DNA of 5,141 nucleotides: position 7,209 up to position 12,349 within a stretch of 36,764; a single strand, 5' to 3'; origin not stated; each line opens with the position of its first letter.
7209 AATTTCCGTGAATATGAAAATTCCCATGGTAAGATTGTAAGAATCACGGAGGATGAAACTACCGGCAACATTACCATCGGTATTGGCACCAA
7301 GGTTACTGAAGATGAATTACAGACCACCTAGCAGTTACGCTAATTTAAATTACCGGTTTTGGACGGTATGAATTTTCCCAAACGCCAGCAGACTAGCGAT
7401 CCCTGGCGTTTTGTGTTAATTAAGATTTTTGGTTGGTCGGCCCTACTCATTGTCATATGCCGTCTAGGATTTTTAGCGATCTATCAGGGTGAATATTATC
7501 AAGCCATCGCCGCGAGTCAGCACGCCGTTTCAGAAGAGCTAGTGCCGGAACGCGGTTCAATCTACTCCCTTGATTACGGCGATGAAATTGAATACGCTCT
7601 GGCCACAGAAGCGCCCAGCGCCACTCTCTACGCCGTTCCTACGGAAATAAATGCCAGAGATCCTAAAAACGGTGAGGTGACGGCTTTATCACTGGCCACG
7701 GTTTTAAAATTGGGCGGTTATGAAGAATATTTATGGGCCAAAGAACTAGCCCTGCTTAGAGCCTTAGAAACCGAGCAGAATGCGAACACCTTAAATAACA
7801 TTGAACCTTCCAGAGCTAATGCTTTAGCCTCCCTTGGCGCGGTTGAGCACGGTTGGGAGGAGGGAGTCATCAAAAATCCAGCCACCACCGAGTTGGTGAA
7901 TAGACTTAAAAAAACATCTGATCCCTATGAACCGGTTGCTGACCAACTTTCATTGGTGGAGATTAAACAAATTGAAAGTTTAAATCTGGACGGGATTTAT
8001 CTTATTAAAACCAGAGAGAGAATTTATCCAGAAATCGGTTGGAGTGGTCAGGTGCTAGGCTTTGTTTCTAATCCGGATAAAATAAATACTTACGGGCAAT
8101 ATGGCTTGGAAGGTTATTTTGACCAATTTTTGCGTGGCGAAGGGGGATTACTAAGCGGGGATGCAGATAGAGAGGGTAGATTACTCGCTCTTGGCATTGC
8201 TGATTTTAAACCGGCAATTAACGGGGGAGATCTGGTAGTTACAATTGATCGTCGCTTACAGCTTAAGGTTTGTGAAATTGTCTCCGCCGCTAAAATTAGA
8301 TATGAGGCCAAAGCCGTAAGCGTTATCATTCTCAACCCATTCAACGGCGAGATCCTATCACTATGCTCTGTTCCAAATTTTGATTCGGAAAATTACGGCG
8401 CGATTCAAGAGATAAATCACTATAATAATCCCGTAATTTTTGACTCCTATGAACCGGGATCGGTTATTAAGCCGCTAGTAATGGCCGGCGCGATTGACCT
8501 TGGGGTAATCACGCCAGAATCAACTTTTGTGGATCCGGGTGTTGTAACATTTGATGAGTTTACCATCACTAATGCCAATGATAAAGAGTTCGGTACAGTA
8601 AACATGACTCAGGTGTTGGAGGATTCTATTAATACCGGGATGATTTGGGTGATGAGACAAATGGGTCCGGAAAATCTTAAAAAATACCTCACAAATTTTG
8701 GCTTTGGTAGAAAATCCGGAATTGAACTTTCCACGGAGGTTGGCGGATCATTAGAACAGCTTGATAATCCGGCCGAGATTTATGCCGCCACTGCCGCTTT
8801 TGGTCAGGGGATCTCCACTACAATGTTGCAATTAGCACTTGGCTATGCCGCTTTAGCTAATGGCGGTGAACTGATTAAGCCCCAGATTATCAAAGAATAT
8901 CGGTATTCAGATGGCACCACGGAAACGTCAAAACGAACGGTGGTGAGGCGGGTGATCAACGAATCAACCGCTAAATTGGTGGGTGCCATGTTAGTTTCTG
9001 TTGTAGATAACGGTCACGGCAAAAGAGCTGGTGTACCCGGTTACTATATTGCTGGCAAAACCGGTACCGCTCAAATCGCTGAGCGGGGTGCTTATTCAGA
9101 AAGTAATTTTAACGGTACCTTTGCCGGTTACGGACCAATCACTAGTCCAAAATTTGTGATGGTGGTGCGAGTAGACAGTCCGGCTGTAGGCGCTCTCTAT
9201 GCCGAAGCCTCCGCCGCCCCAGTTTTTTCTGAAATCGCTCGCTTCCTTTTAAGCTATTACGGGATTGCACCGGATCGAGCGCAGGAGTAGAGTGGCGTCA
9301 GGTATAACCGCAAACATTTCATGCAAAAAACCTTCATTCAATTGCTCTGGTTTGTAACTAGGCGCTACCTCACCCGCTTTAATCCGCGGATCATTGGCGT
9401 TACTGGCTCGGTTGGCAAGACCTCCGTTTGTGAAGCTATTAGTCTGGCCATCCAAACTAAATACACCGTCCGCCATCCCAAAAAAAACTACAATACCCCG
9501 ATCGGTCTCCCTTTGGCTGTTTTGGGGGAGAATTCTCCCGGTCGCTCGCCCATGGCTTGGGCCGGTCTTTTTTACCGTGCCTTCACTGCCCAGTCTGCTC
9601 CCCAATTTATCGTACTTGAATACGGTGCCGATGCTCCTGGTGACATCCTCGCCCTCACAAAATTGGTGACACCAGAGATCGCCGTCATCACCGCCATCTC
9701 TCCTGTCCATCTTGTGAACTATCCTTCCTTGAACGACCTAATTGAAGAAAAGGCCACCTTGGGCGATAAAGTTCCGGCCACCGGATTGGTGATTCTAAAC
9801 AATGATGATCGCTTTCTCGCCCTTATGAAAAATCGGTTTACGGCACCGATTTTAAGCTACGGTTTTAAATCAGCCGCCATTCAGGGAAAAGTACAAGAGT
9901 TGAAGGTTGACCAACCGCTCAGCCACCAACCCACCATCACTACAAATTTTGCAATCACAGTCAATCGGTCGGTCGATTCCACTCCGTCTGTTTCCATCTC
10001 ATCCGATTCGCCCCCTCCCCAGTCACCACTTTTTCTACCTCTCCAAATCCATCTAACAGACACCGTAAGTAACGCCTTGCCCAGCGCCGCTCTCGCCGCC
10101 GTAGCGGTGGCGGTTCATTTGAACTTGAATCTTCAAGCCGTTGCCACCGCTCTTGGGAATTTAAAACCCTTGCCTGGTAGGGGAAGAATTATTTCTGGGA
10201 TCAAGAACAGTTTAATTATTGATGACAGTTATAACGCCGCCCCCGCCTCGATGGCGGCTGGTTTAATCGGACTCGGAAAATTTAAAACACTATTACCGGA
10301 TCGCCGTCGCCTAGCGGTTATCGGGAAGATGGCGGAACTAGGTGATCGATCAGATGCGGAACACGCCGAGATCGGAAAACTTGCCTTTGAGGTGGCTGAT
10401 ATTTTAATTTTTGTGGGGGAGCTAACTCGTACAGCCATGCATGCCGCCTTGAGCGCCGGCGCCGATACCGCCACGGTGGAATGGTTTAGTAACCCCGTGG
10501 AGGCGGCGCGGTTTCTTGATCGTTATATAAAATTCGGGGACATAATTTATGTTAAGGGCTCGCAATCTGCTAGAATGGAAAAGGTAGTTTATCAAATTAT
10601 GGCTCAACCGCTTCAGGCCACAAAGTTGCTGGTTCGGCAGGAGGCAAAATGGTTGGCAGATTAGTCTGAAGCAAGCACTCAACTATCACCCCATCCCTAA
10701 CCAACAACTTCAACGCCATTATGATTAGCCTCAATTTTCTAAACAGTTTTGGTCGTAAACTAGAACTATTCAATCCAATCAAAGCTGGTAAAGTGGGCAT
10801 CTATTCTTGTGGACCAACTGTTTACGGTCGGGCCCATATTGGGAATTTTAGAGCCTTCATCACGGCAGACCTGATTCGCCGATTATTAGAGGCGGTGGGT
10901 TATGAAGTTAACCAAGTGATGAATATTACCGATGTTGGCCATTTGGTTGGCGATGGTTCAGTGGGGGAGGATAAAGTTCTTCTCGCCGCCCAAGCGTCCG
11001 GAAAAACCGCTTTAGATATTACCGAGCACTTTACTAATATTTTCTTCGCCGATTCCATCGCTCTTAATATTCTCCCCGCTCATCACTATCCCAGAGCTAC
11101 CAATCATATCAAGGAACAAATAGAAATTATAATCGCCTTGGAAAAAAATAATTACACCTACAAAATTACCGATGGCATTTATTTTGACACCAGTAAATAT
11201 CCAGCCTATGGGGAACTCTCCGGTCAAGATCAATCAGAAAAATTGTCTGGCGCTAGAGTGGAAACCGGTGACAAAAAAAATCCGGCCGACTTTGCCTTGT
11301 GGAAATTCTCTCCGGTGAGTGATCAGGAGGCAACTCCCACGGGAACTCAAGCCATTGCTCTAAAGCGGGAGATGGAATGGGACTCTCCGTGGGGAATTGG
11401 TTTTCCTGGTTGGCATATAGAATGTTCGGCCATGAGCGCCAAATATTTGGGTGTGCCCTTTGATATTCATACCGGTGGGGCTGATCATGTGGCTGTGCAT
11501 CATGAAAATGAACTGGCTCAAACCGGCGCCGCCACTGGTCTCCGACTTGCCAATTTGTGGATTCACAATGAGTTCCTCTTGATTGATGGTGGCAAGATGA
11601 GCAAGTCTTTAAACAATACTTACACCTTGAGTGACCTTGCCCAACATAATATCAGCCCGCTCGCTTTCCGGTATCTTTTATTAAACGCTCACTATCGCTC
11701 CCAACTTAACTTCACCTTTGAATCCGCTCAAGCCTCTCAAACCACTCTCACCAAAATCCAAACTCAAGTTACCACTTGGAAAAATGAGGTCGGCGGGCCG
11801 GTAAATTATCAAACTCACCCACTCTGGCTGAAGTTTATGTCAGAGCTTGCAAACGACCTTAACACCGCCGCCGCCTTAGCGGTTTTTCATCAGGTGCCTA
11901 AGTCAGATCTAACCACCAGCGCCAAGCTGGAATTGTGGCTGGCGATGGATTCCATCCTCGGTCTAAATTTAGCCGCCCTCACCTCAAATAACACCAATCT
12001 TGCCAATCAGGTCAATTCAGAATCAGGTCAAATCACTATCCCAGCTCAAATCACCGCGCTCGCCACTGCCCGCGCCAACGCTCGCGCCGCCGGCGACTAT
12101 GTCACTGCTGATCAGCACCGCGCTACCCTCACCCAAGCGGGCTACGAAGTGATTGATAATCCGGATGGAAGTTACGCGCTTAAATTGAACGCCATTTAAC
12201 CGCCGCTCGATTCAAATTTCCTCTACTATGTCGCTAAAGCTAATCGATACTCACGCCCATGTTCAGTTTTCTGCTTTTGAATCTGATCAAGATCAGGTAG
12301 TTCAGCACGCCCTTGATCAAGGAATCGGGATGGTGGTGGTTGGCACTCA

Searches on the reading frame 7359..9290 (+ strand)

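Call 11: search_protein_families(library=pfam, proteins=[window:7359-9290:+])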
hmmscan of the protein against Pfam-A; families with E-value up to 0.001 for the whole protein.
window:7359-9290:+ (643 aa): 2 families
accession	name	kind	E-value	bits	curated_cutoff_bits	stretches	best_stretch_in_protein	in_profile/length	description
PF00905.27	Transpeptidase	-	4.2e-65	220.3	22.1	1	321-626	2-297/299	Penicillin binding protein transpeptidase domain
PF03717.20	PBP_dimer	-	9.6e-09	36.3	24.4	1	62-276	3-176/180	Penicillin-binding Protein dimerisation domain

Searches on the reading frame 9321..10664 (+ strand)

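Call 11: search_protein_families(library=pfam, proteins=[window:9321-10664:+])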
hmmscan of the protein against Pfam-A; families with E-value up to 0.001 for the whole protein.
window:9321-10664:+ (447 aa): 2 families
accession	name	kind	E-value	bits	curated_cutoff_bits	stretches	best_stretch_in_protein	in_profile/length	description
PF08245.18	Mur_ligase_M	-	9e-21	75.2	24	1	27-193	1-161/200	Mur ligase middle domain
PF02875.26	Mur_ligase_C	-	1.2e-15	58.9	28.4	1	286-414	1-126/127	Mur ligase, glutamate ligase domain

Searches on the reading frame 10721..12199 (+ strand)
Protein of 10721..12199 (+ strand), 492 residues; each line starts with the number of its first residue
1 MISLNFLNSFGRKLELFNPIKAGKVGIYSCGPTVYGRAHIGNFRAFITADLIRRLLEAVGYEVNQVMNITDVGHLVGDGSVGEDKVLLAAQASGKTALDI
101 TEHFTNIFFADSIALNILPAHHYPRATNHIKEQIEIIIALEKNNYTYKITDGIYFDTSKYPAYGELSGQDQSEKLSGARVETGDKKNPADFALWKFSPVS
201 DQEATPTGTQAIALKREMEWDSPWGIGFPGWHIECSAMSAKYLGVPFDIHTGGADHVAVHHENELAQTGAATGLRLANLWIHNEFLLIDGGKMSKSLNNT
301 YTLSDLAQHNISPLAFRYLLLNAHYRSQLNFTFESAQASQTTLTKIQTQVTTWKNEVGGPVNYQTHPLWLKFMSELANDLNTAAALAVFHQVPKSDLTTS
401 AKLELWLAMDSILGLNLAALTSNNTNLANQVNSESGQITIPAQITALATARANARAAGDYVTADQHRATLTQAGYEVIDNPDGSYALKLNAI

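Call 11: search_protein_families(library=pfam, proteins=[window:10721-12199:+])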
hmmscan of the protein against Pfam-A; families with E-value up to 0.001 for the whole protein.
window:10721-12199:+ (492 aa): 4 families
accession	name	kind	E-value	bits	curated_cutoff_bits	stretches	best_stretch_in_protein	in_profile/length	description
PF01406.26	tRNA-synt_1e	-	3.3e-91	306.2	27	1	17-337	2-297/301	tRNA synthetases class I (C) catalytic domain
PF09334.17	tRNA-synt_1g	-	2e-10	40.5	20.1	1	260-338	295-373/391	tRNA synthetases class I (M)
PF01921.24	tRNA-synt_1f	-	3.8e-07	29.8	27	1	28-72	26-70/360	tRNA synthetases class I (K)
PF09190.17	DALR_2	-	0.00056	20.9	22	0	371-392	1-22/57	DALR domain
